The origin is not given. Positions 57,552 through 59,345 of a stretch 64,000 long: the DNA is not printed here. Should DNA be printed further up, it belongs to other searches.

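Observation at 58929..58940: MurE carries DNPN instead of the DAP-specific DNPR motif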

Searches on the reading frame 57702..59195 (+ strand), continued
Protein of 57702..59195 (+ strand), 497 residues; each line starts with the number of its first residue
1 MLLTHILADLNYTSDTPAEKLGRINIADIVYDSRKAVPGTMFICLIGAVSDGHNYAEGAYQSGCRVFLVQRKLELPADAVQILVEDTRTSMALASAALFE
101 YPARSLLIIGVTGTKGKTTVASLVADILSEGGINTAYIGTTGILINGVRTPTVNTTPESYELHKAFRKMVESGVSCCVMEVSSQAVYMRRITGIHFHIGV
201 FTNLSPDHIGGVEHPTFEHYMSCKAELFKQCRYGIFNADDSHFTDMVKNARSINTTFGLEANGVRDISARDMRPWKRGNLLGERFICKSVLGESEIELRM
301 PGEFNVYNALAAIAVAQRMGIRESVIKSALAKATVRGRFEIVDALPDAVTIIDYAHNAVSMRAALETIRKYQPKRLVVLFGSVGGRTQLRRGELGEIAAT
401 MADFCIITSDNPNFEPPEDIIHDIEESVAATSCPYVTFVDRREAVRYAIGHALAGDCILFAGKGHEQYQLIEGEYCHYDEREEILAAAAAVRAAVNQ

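Call 55: search_protein_representatives(protein=window:57702-59195:+)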
Query: 497 residues. Proteins with E-value up to 0.001 (for the whole library): 45380; up to 1e-10: 21810; up to 1e-30: 9769. The best 150 are listed.
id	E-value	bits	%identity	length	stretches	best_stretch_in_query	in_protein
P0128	2.6e-143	494.5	50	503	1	25-491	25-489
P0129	3.0e-143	494.3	47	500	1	3-489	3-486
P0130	2.7e-135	468.1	49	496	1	21-489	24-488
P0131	1.6e-134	465.5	49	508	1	5-486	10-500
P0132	3.5e-134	464.4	48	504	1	2-491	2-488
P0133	7.3e-132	456.8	47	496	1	3-491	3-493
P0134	5.6e-129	447.3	48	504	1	1-484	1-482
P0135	2.8e-124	431.8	45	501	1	22-482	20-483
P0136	9.9e-124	430.0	46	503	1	15-485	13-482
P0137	2.3e-120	418.9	44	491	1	1-484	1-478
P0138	1.1e-119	416.7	44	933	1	23-484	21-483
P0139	1.6e-119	416.1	46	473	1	26-486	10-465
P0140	1.7e-119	416.0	44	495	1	2-489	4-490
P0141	5.8e-119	414.2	47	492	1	5-486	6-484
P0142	2.8e-118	412.0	43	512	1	19-487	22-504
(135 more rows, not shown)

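Call 69: search_protein_families(library=pfam, proteins=[L046:5902-7086:+, L046:7098-7991:+, L046:9606-10553:+, L059:7123-7983:+, L059:9743-11665:+, L073:6971-7987:+, L073:9489-10898:+, L069:6188-7915:+, L072:6306-7976:+, L072:9518-10957:+], max_evalue=0.00001)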
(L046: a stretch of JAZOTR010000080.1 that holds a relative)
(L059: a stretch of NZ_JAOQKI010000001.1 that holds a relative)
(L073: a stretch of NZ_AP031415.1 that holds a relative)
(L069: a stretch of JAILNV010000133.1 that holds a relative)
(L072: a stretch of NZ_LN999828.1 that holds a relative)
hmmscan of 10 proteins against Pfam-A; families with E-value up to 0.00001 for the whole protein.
L046:5902-7086:+ (394 aa): 4 families
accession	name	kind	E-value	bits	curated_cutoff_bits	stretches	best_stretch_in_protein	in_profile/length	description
PF01053.26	Cys_Met_Meta_PP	-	1.9e-145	484.7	27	1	20-392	2-380/381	Cys/Met metabolism PLP-dependent enzyme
PF00155.27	Aminotran_1_2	-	2.3e-09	37.3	19.7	1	88-194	75-194/361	Aminotransferase class I and II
PF06838.17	Met_gamma_lyase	-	6.3e-09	35.3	24.2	1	42-241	35-252/405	Methionine gamma-lyase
PF00266.25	Aminotran_5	-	4.4e-07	29.6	21.5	1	87-214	69-205/371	Aminotransferase class-V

L046:7098-7991:+ (297 aa): 1 family
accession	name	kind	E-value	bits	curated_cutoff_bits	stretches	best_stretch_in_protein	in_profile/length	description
PF01678.24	DAP_epimerase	-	4.5e-51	172.4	34.7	2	3-111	1-109/121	Diaminopimelate epimerase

L046:9606-10553:+ (315 aa): 2 families
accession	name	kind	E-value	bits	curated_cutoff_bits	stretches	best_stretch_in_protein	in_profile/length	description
PF00056.29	Ldh_1_N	-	4.6e-46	156.8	27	1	4-141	2-141/141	lactate/malate dehydrogenase, NAD binding domain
PF02866.23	Ldh_1_C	-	1.1e-27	97.6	22.6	1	144-313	1-170/174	lactate/malate dehydrogenase, alpha/beta C-terminal domain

L059:7123-7983:+ (286 aa): 1 family
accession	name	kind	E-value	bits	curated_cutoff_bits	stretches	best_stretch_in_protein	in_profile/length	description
PF01678.24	DAP_epimerase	-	7.1e-50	168.6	34.7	2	3-123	1-118/121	Diaminopimelate epimerase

L059:9743-11665:+ (640 aa): 4 families
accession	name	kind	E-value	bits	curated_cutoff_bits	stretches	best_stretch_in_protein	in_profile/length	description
PF21653.3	pulA_all-beta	-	3e-17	62.4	26.7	1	557-613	3-59/60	Pullulanase, all-beta domain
PF00128.31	Alpha-amylase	-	1.1e-15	58.2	22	1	170-256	23-92/446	Alpha amylase, catalytic domain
PF02922.24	CBM_48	-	3.1e-09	37.5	22.4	1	14-92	2-82/83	Carbohydrate-binding module 48 (Isoamylase N-terminal domain)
PF11852.14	Pullul_strch_C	-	3e-06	27.3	29.7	1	529-603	41-120/165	Alpha-1,6-glucosidases, pullulanase-type, C-terminal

L073:6971-7987:+ (338 aa): 1 family
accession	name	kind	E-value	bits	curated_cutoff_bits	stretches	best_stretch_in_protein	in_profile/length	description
PF13303.11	PTS_EIIC_2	-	5.1e-65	220.2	28.9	1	14-333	4-325/327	Phosphotransferase system, EIIC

L073:9489-10898:+ (469 aa): 3 families
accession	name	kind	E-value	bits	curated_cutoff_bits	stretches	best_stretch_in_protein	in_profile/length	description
PF01522.26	Polysacc_deac_1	-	4.9e-28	98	23.1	1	260-366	5-111/124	Polysaccharide deacetylase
PF16403.11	Bact_surface_Ig-like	-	6.7e-12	45.7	27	1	177-247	2-71/71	Bacterial surface protein, Ig-like domain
PF07523.18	Big_3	-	5.9e-06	26.9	21.2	0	58-92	32-66/68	Bacterial Ig-like domain (group 3)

L069:6188-7915:+ (575 aa): 3 families
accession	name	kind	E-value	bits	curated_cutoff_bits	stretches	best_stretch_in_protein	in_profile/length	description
PF17768.7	RecJ_OB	-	1.6e-27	96.1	27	1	464-572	2-106/107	RecJ OB domain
PF01368.27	DHH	-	1.8e-21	77.1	28.1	1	77-227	1-114/125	DHH family, N-terminal domain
PF02272.25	DHHA1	-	2.9e-11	44.1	25.9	1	358-448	3-98/102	DHHA1 domain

L072:6306-7976:+ (556 aa): 1 family
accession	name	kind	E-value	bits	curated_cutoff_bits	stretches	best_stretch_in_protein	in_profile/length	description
PF01268.25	FTHFS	-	7.4e-276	916.2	27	1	2-556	1-556/556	Formate--tetrahydrofolate ligase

L072:9518-10957:+ (479 aa): 3 families
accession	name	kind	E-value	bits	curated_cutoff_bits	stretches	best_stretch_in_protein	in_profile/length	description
PF08245.18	Mur_ligase_M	-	8.5e-40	137.3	24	1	129-315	1-200/200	Mur ligase middle domain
PF02875.26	Mur_ligase_C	-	1.2e-21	78.3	28.4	1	337-461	1-126/127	Mur ligase, glutamate ligase domain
PF01225.30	Mur_ligase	-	2.6e-08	34.6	21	1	26-114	2-90/95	Mur ligase family, catalytic domain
